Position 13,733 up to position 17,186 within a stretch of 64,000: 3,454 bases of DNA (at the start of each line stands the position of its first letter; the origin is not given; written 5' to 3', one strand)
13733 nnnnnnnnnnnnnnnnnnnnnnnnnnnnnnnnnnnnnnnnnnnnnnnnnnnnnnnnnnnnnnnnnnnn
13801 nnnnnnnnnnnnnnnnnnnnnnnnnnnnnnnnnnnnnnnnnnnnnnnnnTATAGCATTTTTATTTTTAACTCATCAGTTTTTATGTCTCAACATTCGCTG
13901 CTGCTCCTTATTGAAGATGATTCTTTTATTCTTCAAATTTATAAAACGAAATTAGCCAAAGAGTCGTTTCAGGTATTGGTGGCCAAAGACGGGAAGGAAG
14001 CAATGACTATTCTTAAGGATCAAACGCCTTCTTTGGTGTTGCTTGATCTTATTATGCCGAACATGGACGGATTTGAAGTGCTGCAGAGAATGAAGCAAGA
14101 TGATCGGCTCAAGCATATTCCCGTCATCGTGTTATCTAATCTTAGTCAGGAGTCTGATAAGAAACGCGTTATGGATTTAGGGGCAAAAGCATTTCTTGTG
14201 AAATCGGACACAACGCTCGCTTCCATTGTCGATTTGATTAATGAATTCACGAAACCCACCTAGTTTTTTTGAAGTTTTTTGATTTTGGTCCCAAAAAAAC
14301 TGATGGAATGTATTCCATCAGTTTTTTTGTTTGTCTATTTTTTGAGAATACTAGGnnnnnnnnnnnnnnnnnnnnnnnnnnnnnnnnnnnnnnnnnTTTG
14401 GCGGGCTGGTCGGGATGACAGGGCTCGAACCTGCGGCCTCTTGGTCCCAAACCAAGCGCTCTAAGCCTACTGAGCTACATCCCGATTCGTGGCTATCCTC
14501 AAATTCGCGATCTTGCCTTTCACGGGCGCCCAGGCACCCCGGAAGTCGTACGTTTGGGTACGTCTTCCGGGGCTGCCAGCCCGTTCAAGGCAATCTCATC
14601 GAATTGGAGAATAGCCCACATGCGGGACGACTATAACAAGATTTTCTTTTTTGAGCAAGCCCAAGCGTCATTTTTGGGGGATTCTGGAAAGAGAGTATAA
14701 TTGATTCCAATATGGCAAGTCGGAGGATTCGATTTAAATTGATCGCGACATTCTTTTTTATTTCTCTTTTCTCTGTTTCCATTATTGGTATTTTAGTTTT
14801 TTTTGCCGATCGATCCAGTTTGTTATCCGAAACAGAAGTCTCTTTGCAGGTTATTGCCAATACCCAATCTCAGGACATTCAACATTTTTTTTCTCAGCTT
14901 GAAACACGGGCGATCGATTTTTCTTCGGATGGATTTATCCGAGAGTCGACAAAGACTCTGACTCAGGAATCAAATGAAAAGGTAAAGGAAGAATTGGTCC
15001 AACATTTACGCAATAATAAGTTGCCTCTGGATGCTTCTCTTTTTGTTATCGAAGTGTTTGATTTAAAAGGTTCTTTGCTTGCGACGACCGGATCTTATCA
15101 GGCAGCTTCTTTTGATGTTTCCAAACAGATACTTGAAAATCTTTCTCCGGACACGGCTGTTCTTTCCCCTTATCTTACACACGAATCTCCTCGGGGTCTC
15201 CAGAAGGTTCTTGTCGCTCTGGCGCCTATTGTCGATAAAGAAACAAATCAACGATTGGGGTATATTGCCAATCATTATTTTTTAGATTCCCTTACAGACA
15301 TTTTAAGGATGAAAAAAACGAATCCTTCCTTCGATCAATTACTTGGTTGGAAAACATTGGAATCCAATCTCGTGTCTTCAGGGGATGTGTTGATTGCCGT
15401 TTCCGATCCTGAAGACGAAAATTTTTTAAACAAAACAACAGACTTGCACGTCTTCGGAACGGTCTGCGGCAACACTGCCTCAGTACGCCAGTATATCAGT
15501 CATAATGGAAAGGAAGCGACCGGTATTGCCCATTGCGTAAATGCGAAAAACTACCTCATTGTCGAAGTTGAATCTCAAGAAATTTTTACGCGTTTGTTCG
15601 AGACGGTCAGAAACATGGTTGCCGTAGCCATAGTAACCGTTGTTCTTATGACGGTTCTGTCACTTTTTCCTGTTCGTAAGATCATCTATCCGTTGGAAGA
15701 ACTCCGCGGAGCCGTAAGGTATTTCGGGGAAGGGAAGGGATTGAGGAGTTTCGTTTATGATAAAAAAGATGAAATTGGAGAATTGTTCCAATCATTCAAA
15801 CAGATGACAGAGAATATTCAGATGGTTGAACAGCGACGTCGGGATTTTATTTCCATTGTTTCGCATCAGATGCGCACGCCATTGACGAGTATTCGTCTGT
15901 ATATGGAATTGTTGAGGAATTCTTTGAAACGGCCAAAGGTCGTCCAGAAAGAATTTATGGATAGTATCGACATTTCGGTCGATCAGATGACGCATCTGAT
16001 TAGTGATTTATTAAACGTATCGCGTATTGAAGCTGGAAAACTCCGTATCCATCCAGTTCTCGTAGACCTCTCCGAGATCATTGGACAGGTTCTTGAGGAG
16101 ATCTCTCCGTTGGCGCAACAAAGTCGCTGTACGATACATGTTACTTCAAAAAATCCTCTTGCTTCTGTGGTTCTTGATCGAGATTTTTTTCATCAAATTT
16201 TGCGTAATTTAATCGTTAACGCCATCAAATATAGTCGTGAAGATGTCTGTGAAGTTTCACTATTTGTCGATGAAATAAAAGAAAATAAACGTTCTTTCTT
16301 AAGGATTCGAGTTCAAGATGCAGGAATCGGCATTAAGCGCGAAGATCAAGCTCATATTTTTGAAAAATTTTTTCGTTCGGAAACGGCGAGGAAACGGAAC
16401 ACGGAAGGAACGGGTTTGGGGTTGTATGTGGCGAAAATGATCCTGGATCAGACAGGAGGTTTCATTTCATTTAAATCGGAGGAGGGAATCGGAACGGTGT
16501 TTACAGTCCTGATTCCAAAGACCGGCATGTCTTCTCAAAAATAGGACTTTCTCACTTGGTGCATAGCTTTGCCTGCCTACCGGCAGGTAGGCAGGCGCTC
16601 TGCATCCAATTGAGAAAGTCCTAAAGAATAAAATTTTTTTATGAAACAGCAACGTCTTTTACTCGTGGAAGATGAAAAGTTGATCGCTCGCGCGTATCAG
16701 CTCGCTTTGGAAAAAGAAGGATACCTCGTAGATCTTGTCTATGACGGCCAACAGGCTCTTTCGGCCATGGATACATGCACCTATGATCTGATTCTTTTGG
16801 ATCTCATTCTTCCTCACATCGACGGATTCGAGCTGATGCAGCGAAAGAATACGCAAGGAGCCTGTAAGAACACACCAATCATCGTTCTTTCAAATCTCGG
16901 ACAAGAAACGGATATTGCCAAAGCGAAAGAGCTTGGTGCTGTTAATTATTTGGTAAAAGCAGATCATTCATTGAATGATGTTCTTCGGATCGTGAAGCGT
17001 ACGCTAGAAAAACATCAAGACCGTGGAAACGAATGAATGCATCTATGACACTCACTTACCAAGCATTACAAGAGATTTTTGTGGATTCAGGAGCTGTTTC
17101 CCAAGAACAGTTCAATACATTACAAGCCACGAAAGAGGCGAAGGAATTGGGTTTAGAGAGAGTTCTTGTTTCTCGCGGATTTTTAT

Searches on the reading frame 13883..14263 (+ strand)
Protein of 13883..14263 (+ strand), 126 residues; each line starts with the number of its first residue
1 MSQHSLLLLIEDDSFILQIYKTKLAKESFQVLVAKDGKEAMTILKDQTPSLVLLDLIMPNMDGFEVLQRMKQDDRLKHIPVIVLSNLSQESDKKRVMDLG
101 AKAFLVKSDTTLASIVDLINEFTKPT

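Call 39: search_protein_families(library=pfam, proteins=[window:13883-14263:+], max_evalue=0.001)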
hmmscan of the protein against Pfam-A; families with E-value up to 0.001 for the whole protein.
window:13883-14263:+ (126 aa): 1 family
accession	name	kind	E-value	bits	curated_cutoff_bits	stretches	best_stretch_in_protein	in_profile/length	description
PF00072.30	Response_reg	-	7.9e-25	87.6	30.2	1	8-108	2-100/111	Response regulator receiver domain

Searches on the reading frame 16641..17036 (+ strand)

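Call 39: search_protein_families(library=pfam, proteins=[window:16641-17036:+], max_evalue=0.001)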
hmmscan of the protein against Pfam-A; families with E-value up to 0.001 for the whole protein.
window:16641-17036:+ (131 aa): 1 family
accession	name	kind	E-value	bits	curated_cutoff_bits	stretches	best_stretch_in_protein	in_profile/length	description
PF00072.30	Response_reg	-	9e-23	81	30.2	1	7-107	2-100/111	Response regulator receiver domain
